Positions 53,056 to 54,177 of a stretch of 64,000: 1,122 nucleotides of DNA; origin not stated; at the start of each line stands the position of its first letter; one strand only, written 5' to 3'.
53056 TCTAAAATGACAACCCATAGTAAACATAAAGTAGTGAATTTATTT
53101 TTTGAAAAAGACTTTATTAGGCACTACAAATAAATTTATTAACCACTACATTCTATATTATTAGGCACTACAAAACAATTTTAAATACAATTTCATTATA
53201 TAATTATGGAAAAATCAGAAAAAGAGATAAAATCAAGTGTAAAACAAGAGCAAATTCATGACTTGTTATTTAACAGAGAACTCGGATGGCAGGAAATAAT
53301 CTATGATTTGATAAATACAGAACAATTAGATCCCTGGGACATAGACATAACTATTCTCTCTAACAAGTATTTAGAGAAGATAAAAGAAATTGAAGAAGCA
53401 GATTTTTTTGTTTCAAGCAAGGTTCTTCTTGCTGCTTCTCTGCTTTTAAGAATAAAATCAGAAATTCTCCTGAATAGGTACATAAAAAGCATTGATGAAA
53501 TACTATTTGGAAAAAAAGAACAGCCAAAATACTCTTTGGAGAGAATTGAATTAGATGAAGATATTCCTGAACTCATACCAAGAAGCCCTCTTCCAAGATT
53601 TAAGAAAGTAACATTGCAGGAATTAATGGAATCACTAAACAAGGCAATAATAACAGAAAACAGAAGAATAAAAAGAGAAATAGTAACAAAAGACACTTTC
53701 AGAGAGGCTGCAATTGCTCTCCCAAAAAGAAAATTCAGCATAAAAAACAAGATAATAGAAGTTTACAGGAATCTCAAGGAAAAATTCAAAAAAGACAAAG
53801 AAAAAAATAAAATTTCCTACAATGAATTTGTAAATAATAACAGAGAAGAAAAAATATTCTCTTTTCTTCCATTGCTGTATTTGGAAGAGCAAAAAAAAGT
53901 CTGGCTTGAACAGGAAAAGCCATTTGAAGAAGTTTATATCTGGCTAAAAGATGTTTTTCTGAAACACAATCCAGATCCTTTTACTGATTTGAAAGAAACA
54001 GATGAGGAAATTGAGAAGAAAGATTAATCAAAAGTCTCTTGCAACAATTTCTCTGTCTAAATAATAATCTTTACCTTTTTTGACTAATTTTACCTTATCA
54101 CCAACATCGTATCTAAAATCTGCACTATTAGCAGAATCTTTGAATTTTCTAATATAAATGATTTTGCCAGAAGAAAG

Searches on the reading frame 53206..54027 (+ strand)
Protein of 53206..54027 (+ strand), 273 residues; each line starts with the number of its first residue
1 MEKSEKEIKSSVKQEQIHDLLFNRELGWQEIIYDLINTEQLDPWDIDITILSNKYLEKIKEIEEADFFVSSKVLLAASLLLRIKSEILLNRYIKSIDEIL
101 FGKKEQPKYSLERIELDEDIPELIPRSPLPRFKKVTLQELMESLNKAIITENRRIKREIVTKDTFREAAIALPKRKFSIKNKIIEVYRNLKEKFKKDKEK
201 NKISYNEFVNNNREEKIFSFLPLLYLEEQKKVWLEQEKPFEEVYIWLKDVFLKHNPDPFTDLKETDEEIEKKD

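Call 10: search_protein_families(library=pfam, proteins=[window:53206-54027:+], max_evalue=0.00001)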
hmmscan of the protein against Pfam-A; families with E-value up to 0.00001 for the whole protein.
window:53206-54027:+ (273 aa): 1 family
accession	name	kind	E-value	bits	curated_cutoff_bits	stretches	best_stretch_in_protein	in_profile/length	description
PF02616.19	SMC_ScpA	-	1.9e-12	48.1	24.6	1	35-246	1-230/232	Segregation and condensation protein ScpA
